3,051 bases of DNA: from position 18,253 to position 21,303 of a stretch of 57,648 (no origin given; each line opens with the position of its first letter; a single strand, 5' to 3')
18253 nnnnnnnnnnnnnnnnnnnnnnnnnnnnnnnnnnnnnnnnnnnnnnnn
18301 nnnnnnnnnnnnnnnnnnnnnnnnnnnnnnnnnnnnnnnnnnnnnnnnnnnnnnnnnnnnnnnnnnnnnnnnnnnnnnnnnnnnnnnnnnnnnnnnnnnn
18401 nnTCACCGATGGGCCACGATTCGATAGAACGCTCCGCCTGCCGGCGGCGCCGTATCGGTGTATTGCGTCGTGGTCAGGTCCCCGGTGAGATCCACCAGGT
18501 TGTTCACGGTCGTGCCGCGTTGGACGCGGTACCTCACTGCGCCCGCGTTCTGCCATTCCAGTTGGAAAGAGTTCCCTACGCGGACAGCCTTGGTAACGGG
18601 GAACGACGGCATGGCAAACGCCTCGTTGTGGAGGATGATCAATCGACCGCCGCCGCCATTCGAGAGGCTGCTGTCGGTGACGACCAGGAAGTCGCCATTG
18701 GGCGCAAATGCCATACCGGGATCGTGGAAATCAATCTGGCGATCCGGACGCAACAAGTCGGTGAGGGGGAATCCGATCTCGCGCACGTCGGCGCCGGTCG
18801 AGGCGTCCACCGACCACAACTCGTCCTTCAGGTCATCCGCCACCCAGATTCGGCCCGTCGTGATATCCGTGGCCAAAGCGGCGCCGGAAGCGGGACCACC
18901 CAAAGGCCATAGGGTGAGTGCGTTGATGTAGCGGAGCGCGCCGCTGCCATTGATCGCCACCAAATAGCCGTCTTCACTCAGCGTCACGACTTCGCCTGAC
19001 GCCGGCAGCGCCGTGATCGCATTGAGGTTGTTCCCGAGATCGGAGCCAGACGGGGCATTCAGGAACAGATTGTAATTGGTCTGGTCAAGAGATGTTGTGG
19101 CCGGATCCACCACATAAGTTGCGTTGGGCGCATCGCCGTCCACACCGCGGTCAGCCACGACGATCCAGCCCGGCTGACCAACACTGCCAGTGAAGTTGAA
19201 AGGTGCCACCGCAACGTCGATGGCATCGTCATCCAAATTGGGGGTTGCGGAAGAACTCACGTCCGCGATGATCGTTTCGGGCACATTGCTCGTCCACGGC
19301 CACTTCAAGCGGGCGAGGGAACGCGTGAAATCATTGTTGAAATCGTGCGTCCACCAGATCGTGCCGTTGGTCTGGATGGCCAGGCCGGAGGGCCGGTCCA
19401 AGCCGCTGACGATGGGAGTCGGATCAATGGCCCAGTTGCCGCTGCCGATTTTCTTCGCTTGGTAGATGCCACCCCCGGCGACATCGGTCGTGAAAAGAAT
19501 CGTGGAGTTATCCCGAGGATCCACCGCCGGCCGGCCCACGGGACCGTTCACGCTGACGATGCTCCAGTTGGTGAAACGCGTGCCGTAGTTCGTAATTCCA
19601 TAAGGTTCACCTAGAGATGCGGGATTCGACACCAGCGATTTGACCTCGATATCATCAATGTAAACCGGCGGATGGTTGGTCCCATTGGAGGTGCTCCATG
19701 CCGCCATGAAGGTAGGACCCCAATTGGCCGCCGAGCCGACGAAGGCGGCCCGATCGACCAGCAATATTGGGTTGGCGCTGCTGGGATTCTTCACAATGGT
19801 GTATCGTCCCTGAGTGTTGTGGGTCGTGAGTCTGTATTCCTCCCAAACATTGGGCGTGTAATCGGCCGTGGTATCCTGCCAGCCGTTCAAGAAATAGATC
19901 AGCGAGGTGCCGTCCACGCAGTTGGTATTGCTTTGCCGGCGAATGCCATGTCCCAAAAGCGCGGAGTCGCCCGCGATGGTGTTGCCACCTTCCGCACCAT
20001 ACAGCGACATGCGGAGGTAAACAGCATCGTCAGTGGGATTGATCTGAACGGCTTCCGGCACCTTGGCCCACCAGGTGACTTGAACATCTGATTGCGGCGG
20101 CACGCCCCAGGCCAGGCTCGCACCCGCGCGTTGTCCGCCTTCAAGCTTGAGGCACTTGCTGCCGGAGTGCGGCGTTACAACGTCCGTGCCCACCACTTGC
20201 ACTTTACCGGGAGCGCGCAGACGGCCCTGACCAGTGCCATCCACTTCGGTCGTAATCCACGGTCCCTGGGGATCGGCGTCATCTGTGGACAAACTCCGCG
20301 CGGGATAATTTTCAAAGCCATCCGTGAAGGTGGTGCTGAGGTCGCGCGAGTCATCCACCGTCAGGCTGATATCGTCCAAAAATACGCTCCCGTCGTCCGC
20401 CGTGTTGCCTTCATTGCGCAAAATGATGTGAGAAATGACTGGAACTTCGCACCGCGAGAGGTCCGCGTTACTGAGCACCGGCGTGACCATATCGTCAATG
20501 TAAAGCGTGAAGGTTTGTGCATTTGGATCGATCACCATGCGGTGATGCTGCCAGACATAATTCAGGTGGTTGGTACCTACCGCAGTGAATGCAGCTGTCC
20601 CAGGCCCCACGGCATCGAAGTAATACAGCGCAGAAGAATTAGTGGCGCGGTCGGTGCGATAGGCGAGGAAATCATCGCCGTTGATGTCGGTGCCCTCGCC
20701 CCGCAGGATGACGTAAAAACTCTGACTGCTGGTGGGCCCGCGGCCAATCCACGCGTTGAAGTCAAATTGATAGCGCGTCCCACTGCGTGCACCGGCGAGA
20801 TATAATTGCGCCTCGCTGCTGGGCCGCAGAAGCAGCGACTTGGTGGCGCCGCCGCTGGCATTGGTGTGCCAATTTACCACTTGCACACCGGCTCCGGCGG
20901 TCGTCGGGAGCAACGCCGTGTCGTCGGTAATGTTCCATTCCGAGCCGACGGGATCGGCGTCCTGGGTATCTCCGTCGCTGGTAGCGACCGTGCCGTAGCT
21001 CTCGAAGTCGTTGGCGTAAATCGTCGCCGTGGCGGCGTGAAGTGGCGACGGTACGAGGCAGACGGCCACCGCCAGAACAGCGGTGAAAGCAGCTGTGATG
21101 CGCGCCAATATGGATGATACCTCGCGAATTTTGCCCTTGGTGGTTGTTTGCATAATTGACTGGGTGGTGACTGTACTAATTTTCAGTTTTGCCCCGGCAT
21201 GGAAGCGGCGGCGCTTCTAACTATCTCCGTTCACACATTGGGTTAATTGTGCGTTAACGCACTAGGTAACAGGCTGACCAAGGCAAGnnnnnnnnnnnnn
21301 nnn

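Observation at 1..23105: A 23-kb GntR-associated locus combines secreted phosphodiesterases, giant exoproteins, pseudopilin-like proteins and a glycerol-3-phosphate import/oxidation module. It is a candidate glycerophosphodiester-polymer utilisation system.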

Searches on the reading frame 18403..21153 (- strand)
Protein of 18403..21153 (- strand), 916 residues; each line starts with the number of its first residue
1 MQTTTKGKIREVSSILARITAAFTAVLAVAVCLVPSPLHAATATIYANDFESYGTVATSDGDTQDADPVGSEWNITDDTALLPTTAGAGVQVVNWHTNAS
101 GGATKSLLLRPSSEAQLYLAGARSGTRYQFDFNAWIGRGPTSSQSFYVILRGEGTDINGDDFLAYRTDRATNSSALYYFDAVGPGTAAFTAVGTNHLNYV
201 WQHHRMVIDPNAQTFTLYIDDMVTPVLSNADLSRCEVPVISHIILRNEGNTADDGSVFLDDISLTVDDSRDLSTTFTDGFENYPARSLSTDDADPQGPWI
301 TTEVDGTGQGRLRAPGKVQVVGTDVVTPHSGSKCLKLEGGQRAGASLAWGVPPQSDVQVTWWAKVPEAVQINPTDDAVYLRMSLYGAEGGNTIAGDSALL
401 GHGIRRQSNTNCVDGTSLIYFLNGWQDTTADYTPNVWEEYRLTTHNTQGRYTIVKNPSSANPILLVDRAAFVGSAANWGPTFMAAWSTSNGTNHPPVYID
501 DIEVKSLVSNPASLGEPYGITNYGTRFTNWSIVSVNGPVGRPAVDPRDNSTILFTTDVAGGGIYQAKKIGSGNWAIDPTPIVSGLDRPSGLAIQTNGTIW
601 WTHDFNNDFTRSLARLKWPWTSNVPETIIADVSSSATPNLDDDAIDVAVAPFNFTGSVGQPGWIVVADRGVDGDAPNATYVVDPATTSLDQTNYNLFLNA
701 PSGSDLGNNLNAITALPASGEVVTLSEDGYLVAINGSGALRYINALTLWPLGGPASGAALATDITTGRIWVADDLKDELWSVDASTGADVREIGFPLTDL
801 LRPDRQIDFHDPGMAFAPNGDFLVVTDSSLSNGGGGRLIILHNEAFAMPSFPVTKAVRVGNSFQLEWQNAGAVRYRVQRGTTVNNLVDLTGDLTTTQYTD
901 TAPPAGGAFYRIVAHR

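Call 4: search_protein_families(library=pfam, proteins=[window:18403-21153:-], max_evalue=0.01)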
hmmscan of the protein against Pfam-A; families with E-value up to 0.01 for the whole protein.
window:18403-21153:- (916 aa): 0 families

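Call 6: search_protein_families(library=ncbifam, proteins=[window:18403-21153:-], max_evalue=0.01)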
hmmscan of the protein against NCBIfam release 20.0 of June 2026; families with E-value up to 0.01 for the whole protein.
window:18403-21153:- (916 aa): 0 families

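Call 31: find_homologous_proteins(query=window:18403-21153:-, max_evalue=0.00001)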
Query window:18403-21153:- (916 aa): 208 proteins with E <= 0.00001 among 8000 candidates; the best 120 are listed.
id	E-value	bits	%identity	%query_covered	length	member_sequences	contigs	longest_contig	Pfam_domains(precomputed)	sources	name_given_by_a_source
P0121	0.0e+0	2067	99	100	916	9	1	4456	-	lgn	-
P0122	0.0e+0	1637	79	97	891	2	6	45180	-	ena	-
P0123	0.0e+0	1616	79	95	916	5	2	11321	-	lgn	-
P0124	0.0e+0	1442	72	97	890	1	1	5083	-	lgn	-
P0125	0.0e+0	1351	68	96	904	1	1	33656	-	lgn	-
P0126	0.0e+0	1350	64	90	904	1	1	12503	-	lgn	-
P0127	0.0e+0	1322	64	91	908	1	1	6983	-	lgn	-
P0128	0.0e+0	1285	65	96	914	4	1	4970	-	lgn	-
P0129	0.0e+0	1265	64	97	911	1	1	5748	-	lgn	-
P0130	0.0e+0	1250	64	97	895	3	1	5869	-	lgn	-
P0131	0.0e+0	1249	62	99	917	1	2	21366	-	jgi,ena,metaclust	metaclust:\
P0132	0.0e+0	1239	62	100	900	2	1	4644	-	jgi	jgi:hypothetical protein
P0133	0.0e+0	1238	62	99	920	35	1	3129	-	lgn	-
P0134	0.0e+0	1231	64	96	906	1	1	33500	-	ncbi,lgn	ncbi:MAG TPA: hypothetical protein VJA21_22080 [Verrucomicrobiae bacterium]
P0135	0.0e+0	1222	64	96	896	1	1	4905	-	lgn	-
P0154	0.0e+0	1141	60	96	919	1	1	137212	-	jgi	jgi:hypothetical protein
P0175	0.0e+0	1097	56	100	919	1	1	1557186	-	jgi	jgi:hypothetical protein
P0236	8.3e-276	936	51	99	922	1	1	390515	-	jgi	jgi:hypothetical protein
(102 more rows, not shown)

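Call 32: find_encoding_contigs(protein=P0175, flank=10000, max_places=1)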
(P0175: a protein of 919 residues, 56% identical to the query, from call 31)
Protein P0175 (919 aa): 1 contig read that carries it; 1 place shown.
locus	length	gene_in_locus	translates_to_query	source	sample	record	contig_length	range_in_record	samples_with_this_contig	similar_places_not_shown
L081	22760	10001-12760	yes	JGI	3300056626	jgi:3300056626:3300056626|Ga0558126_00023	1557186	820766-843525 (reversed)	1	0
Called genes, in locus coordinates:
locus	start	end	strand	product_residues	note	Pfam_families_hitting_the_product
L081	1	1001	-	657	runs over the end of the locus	PF00361:Proton_antipo_M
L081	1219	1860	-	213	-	-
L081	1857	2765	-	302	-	PF00146:NADHdh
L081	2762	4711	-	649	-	PF00361:Proton_antipo_M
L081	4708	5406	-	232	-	PF00359:PTS_EIIA_2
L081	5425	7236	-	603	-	PF00916:Sulfate_transp, PF01740:STAS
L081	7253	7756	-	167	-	PF00359:PTS_EIIA_2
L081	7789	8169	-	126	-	PF02591:Zn_ribbon_9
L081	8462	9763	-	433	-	PF00890:FAD_binding_2 (weak), PF01266:DAO, PF03486:HI0933_like, PF12831:FAD_oxidored (weak), PF13450:NAD_binding_8 (weak), PF13738:Pyr_redox_3 (faint), PF22780:HI0933_like_1st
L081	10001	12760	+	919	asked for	-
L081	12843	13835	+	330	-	PF07963:N_methyl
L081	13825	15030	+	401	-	PF07494:Reg_prop (faint)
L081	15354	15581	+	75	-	PF02697:VAPB_antitox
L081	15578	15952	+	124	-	-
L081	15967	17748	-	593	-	PF03009:GDPD, PF13385:Laminin_G_3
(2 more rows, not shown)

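Call 33: find_encoding_contigs(protein=P0154, flank=10000, max_places=1)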
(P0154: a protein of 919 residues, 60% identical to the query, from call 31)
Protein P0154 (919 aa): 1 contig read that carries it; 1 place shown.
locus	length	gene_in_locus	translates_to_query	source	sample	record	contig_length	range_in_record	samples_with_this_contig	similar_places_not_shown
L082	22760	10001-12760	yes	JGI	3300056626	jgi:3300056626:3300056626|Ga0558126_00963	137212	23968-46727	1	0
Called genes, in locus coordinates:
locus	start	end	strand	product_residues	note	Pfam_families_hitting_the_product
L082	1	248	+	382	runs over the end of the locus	PF12704:MacB_PCD, PF02687:FtsX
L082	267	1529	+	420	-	PF12704:MacB_PCD, PF02687:FtsX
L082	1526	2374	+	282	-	-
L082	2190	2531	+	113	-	PF25954:Beta-barrel_RND_2, PF25990:Beta-barrel_YknX (weak)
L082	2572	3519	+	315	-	PF04391:DUF533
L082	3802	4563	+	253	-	PF13641:Glyco_tranf_2_3 (weak), PF00535:Glycos_transf_2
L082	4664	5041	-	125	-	-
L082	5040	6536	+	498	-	PF00884:Sulfatase, PF01663:Phosphodiest (faint), PF16347:SGSH_C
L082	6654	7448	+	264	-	PF07963:N_methyl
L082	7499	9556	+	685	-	PF17892:Cadherin_5 (faint)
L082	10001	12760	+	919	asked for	-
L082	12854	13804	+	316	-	PF07963:N_methyl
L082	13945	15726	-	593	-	PF03009:GDPD, PF13385:Laminin_G_3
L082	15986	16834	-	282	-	PF00487:FA_desaturase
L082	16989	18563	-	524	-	PF00583:Acetyltransf_1 (weak), PF13673:Acetyltransf_10, PF21926:FeeM, PF00266:Aminotran_5 (weak)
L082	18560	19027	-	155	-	PF02660:G3P_acyltransf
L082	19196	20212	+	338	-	PF03009:GDPD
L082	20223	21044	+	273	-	PF00702:Hydrolase, PF13344:Hydrolase_6, PF13419:HAD_2 (weak), PF13242:Hydrolase_like, PF09419:PGP_phosphatase (weak)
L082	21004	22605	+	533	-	PF01266:DAO, PF16901:DAO_C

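Call 34: find_encoding_contigs(protein=P0236, flank=10000, max_places=1)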
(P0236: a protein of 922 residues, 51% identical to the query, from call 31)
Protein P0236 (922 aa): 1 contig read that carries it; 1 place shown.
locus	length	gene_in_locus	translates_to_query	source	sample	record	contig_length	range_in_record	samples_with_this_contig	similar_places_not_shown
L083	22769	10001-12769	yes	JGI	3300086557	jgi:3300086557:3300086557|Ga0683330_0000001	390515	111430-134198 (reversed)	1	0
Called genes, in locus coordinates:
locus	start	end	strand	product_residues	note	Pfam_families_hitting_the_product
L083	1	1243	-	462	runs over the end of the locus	PF00324:AA_permease, PF13520:AA_permease_2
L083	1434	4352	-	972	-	PF23500:DUF7133, PF02985:HEAT (faint), PF12717:Cnd1 (weak), PF13646:HEAT_2, PF00034:Cytochrom_C (faint)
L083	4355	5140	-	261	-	-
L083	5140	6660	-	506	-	PF04734:Ceramidase_alk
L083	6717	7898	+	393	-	PF00174:Oxidored_molyb, PF03404:Mo-co_dimer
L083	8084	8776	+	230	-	PF08713:DNA_alkylation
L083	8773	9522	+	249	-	PF00149:Metallophos, PF12850:Metallophos_2 (faint)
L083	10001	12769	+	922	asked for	-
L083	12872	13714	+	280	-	PF07963:N_methyl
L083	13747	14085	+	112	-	-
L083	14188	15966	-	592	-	PF03009:GDPD, PF02973:Sialidase (faint), PF13653:GDPD_2 (faint), PF00354:Pentaxin (weak), PF13385:Laminin_G_3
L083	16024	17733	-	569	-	PF00989:PAS, PF13188:PAS_8 (weak), PF08448:PAS_4, PF13426:PAS_9, PF01590:GAF, PF13185:GAF_2, PF00512:HisKA, PF02518:HATPase_c, +1 more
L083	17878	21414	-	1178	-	PF10282:Lactonase (faint), PF22494:choice_anch_I (faint), PF25174:Beta-prop_THOC3 (faint), PF21783:YNCE (faint), PF04185:Phosphoesterase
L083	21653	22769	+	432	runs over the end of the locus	PF01546:Peptidase_M20, PF07687:M20_dimer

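Call 50: predict_structure(alignment_id=A2)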
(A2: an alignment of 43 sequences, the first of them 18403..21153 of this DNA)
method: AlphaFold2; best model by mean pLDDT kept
length: 916 residues; sequences in the alignment: 43
mean_pLDDT: 86.3   pTM: 0.70
mean pLDDT of the five models: 86.3, 86.0, 84.8, 83.5, 81.7
residues with pLDDT >= 90: 518; 70-90: 300; 50-70: 59; < 50: 39
segments of 3 or more residues with pLDDT < 50: 1-14, 33-38, 604-610, 634-640, 671-673
pLDDT, mean of each block of 10 residues (from residue 1): 33 49 61 46 92 92 90 88 87 86 85 94 94 92 92 87 93 92 80 94 96 93 95 84 94 88 94 91 94 90 82 91 97 94 91 88 88 67 89 88 72 82 83 96 85 92 87 76 90 89 84 78 96 88 96 86 92 91 85 96 54 88 89 53 83 95 89 67 91 85 84 95 94 96 95 92 96 96 96 93 85 94 93 82 93 88 88 90 87 82 83 91
secondary structure, 60 per line:
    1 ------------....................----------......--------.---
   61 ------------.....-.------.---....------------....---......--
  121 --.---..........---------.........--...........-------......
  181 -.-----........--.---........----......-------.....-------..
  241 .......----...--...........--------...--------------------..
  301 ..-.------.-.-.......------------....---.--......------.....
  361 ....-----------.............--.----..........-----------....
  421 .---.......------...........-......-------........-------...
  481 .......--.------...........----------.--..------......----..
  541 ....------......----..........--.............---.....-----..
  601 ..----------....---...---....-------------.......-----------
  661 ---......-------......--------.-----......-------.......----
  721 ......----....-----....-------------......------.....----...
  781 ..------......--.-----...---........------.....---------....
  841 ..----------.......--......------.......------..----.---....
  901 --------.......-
elements in order (helices of 4 or more, strands of 3 or more residues): H13-32 E43-48 E73-77 E90-93 E106-109 E113-118 E127-136 E146-154 E157-167 E175-180 E188-195 E202-209 E214-219 E227-231 E239-247 E257-267 E276-278 E299-302 E318-321 E334-337 E344-349 E356-364 E376-388 E396-405 E417-421 E425-431 E438-445 E450-455 E463-470 E478-487 E497-507 E529-534 E539-544 E551-556 E561-570 E573-585 E589-593 E599-602 E613-616 E626-629 E643-649 E664-669 E677-682 E697-702 E710-716 E721-726 E731-734 E740-743 E757-762 E769-773 E778-782 E789-794 E809-816 E823-827 E837-842 E853-859 E862-867 E874-880 E897-900 E909-915

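Call 54: fold_search(model_id=the predicted structure, library=pdb)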
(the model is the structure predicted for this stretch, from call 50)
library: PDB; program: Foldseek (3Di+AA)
matches with E <= 10: 1752; with E <= 0.001: 714
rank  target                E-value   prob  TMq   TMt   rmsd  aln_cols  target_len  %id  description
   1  5m11                  7.2e-11  1.00  0.21  0.25  25.2       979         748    9  Structural and functional probing of PorZ, an essential bacterial surface component of the type-IX secretion system of h (released 2016-11-09)
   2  8em7_A                2.4e-10  1.00  0.21  0.06  22.6       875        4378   10  Cryo-EM structure of LRP2 at pH 5.2 (released 2023-02-08)
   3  8jxe_A                3.6e-10  1.00  0.21  0.14  26.4       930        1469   10  rat megalin RAP complex head (released 2024-06-19)
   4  8em4_A                5.6e-10  1.00  0.22  0.06  26.9       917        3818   10  Cryo-EM structure of LRP2 at pH 7.5 (released 2023-02-08)
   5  8jut_A                5.9e-10  1.00  0.21  0.06  26.9       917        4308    9  rat megalin RAP complex (released 2024-06-19)
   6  3vgz_C                9.8e-10  1.00  0.23  0.58  13.0       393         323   13  Crystal structure of E. coli YncE (released 2011-11-16)
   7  8jx8_A                1.1e-09  1.00  0.21  0.14  27.1       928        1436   10  rat megalin head (released 2024-06-19)
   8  4a2l_F                1.4e-09  1.00  0.21  0.25  27.1       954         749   10  Structure of the periplasmic domain of the heparin and heparan sulphate sensing hybrid two component system BT4663 in  (released 2012-05-02)
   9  6h15_A                1.5e-09  1.00  0.14  0.20  29.4       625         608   10  Structure of LRP6 P3E3P4E4 in complex with VHH L-P2-B10 (released 2019-01-30)
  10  6h16_A                1.7e-09  1.00  0.14  0.20  29.3       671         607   10  Structure of LRP6 P3E3P4E4 in complex with VHH L-P2-D07 (released 2019-01-30)
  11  3vgz_A                2.1e-09  1.00  0.24  0.61   7.4       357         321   14  Crystal structure of E. coli YncE (released 2011-11-16)
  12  8jxe_B                2.2e-09  1.00  0.22  0.14  26.2       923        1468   10  rat megalin RAP complex head (released 2024-06-19)
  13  7seu_D                2.3e-09  1.00  0.23  0.60   7.8       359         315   12  Crystal structure of E coli contaminant protein YncE co-purified with a plant protein (released 2022-04-20)
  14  9m59_A                3.4e-09  1.00  0.24  0.47  14.2       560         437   16  Cu/Zn-superoxide dismutase from Deinococcus radiodurans (Calcium-bound) (released 2025-09-24)
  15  8dvn_A                4.6e-09  1.00  0.14  0.21  29.9       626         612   11  Crystal structure of LRP6 E3E4 in complex with disulfide constrained peptide E3.10 (released 2023-03-29)
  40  4hw6_B                6.6e-08  1.00  0.24  0.47  19.4       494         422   12  Crystal structure of an auxiliary nutrient binding protein (BACOVA_00264) from Bacteroides ovatus ATCC 8483 at 1.70 A  (released 2012-12-12)
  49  4hw6_A                1.3e-07  1.00  0.24  0.46  19.2       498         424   12  Crystal structure of an auxiliary nutrient binding protein (BACOVA_00264) from Bacteroides ovatus ATCC 8483 at 1.70 A  (released 2012-12-12)
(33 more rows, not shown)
